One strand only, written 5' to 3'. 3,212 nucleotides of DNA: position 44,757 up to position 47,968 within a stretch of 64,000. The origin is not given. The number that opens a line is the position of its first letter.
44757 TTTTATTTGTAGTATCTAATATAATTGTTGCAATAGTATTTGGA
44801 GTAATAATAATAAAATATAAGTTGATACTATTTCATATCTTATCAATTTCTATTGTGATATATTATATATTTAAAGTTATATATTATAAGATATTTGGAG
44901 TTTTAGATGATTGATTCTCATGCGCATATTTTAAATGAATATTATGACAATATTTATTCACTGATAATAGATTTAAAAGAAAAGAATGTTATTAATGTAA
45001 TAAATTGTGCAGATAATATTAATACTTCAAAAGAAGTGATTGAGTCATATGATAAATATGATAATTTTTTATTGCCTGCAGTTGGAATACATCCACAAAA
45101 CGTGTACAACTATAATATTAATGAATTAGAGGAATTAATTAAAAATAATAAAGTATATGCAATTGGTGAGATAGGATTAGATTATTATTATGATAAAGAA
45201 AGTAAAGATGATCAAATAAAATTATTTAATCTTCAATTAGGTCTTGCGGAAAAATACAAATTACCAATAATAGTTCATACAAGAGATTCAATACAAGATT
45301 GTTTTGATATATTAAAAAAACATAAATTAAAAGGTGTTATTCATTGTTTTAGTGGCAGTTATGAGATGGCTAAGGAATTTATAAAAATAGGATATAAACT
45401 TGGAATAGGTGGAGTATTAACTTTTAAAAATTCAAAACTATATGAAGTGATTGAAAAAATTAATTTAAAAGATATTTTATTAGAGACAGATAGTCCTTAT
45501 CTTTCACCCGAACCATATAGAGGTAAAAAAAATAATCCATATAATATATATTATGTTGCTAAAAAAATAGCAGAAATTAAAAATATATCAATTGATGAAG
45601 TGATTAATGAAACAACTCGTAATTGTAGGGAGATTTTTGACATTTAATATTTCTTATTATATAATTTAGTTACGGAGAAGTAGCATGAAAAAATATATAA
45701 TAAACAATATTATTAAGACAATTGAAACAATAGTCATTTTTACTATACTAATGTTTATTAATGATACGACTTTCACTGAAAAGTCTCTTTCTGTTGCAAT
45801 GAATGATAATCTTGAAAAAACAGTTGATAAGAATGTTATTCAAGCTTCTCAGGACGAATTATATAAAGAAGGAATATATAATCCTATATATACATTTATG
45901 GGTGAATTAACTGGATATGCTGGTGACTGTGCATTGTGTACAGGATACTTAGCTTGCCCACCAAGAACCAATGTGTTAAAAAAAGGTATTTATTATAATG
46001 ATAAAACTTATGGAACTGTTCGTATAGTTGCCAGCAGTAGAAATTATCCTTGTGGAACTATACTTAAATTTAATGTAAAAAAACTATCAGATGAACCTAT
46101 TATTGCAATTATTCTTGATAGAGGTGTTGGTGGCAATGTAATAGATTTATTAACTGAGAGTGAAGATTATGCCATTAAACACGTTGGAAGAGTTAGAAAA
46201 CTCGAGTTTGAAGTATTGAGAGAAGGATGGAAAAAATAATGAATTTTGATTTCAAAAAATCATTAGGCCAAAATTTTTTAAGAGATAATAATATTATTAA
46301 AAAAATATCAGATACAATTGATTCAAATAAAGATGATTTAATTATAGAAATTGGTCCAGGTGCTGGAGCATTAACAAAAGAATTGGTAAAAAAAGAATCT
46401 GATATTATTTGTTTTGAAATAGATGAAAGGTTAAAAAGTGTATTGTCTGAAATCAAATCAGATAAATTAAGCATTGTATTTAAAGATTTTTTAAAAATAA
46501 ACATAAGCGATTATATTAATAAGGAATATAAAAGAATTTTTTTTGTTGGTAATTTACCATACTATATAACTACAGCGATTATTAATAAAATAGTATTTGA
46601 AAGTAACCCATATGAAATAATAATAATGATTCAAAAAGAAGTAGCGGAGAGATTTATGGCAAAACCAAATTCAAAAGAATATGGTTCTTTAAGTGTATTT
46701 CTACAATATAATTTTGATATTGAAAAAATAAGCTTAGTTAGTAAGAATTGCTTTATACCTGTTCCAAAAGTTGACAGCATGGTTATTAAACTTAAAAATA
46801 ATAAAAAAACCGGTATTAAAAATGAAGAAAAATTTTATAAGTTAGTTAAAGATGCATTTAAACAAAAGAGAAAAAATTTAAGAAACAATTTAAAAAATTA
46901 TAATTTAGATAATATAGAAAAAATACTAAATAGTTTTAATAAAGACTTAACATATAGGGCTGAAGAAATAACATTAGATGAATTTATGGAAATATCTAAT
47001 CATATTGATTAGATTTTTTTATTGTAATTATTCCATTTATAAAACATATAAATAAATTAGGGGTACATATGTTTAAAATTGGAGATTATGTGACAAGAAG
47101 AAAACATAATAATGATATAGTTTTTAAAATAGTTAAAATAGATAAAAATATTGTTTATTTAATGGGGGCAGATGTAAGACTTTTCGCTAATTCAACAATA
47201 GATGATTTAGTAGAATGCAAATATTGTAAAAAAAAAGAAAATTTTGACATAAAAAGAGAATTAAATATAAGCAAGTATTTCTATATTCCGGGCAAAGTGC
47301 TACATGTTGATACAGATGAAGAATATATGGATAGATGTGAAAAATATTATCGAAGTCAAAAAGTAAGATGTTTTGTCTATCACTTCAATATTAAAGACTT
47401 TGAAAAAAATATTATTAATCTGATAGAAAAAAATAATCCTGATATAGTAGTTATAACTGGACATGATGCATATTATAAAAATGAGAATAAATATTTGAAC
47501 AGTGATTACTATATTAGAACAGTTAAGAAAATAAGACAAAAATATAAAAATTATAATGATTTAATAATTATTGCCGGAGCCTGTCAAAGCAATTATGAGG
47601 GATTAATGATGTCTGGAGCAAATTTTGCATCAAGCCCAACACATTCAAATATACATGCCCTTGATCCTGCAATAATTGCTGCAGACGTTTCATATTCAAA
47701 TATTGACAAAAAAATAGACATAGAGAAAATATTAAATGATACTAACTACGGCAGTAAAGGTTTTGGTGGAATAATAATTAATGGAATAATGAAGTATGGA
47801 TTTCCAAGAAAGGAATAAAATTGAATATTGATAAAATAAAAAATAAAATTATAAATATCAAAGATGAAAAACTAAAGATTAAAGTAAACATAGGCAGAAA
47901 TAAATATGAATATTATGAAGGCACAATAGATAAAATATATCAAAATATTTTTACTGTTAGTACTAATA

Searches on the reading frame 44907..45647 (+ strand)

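Call 35: search_protein_families(library=pfam, max_evalue=1e-8, proteins=[window:44907-45647:+])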
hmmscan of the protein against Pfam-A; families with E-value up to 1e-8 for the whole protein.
window:44907-45647:+ (246 aa): 1 family
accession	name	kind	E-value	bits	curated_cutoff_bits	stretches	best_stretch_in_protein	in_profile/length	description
PF01026.27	TatD_DNase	-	1e-74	251.5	27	1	2-244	1-252/253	TatD related DNase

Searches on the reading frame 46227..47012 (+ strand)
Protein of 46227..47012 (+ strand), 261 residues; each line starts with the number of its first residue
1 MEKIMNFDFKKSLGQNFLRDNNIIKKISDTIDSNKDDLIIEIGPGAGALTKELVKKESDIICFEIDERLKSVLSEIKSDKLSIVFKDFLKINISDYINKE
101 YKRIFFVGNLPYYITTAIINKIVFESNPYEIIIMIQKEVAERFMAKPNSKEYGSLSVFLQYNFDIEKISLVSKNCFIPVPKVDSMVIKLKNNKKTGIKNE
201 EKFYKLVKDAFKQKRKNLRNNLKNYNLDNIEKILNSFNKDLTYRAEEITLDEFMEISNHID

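Call 35: search_protein_families(library=pfam, max_evalue=1e-8, proteins=[window:46227-47012:+])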
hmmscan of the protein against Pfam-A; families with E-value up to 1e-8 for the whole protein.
window:46227-47012:+ (261 aa): 1 family
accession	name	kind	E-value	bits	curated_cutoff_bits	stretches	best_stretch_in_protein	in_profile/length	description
PF00398.26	RrnaAD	-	3.2e-59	200.6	24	1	7-257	2-258/263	Ribosomal RNA adenine dimethylase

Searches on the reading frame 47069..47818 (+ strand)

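Call 35: search_protein_families(library=pfam, max_evalue=1e-8, proteins=[window:47069-47818:+])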
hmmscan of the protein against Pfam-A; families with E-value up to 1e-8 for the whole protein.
window:47069-47818:+ (249 aa): 1 family
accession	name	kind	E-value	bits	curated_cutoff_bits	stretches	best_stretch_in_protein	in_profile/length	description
PF05582.17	Peptidase_U57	-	2.7e-76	257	25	2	60-246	88-280/280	YabG peptidase U57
